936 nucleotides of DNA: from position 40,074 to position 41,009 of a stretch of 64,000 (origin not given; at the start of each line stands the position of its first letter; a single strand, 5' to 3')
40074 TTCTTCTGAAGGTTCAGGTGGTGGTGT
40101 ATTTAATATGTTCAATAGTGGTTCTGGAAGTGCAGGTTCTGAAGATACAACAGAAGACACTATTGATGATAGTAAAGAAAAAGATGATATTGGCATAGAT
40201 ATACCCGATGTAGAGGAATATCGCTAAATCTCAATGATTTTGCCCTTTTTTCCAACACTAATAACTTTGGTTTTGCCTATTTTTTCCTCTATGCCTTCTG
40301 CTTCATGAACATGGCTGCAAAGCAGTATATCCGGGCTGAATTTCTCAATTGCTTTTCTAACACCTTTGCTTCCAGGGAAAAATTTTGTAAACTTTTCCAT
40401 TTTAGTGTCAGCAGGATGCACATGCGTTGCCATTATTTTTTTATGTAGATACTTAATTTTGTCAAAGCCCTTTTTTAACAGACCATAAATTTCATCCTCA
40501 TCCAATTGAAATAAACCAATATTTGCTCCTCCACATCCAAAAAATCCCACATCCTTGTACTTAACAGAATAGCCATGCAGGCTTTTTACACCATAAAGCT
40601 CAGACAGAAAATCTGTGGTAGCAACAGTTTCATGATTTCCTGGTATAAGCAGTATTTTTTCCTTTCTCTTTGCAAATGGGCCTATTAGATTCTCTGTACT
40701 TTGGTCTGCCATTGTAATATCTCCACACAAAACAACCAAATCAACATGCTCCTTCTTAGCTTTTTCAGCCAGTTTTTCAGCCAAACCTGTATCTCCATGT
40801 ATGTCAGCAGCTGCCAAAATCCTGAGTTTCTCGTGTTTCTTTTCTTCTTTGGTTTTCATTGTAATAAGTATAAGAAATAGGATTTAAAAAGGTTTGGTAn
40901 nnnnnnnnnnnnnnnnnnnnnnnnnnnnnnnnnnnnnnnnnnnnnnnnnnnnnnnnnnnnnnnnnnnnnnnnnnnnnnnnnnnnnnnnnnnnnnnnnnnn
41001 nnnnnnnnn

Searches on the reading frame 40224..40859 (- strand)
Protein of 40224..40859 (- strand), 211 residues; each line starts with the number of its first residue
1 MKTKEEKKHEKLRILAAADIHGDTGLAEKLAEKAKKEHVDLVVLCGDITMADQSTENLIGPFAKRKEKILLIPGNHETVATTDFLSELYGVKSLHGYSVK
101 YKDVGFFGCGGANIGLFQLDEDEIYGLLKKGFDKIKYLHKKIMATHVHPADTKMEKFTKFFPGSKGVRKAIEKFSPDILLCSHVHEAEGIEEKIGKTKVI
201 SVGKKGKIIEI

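Call 72: search_protein_families(library=pfam, proteins=[window:40224-40859:-], max_evalue=0.01)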
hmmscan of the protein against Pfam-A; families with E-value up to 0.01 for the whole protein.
window:40224-40859:- (211 aa): 3 families
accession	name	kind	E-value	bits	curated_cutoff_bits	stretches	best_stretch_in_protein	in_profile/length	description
PF00149.33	Metallophos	-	2e-14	54.9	21.5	1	12-186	1-190/191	Calcineurin-like phosphoesterase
PF14582.11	Metallophos_3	-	5.1e-11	42.8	28.2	1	12-56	6-50/259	Metallophosphoesterase, calcineurin superfamily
PF12850.12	Metallophos_2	-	4e-10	40.3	27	1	13-203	2-133/154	Calcineurin-like phosphoesterase superfamily domain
